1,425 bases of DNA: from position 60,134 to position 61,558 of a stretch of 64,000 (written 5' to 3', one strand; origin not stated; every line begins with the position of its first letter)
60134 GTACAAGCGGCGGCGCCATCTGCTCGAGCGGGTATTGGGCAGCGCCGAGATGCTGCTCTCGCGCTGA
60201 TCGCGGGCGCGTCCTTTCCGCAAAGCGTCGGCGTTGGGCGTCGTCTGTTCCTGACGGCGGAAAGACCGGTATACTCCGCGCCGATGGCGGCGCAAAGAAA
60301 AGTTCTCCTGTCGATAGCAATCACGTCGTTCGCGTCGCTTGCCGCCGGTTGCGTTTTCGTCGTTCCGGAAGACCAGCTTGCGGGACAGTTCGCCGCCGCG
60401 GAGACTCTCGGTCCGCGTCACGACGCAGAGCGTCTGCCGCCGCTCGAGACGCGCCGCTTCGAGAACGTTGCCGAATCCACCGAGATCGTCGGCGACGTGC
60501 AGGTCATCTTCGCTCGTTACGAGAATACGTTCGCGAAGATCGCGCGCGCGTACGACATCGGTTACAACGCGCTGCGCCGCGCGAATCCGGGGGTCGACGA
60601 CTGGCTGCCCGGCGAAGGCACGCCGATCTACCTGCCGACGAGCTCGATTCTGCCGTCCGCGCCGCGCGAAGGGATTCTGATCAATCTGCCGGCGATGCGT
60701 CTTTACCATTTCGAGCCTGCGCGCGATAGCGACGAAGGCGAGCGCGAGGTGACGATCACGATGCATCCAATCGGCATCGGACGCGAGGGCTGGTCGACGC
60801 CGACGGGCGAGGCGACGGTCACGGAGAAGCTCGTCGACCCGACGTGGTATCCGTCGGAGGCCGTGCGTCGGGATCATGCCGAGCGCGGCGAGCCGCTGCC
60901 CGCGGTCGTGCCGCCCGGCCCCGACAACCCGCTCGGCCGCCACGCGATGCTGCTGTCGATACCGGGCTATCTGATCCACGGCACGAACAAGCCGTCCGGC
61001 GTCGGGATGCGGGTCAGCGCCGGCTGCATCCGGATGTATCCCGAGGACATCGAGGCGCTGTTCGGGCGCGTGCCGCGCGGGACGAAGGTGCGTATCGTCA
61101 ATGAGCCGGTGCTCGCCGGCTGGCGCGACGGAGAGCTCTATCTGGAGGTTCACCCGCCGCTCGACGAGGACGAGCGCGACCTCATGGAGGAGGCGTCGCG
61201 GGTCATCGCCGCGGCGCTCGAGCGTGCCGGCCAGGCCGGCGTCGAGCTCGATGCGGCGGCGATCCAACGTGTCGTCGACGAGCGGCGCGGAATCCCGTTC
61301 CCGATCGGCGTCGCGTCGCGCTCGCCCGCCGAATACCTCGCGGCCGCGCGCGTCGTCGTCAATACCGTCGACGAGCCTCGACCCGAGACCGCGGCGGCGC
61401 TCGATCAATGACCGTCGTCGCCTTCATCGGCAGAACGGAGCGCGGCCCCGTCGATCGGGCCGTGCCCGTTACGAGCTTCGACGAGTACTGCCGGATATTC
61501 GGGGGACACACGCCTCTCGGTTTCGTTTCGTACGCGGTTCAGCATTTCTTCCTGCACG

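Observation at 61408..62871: Orphan contractile-sheath homologue missing its N-terminal segment, with its start codon overlapping the stop of an L,D-transpeptidase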

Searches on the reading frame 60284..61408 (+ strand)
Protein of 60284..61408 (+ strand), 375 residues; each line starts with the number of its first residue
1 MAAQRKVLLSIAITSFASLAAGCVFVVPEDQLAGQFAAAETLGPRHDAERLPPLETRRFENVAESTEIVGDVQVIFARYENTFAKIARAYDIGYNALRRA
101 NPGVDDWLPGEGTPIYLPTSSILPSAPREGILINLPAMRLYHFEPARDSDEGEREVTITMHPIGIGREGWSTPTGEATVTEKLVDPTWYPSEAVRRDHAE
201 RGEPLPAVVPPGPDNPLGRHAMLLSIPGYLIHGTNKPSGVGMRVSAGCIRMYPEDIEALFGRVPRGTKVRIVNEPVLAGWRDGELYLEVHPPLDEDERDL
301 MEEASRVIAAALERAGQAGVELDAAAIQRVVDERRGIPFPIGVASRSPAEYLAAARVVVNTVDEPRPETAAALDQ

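Call 63: search_protein_families(library=pfam, proteins=[window:60284-61408:+], max_evalue=0.001)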
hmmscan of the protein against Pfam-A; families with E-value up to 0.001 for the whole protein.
window:60284-61408:+ (375 aa): 2 families
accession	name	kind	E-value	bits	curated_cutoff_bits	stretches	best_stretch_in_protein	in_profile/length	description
PF03734.19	YkuD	-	3.9e-20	73.4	23.4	1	131-271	4-146/146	L,D-transpeptidase catalytic domain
PF17969.6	Ldt_C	-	2.2e-05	25.5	26.8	1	282-339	9-65/67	L,D-transpeptidase C-terminal domain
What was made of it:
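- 60284..61411 (+): ldt: L,D-transpeptidase (YkuD plus a weak Ldt_C match), 375 aa. Its stop codon overlaps the sheath start. Pfam YkuD 3.9e-20 (call 63).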
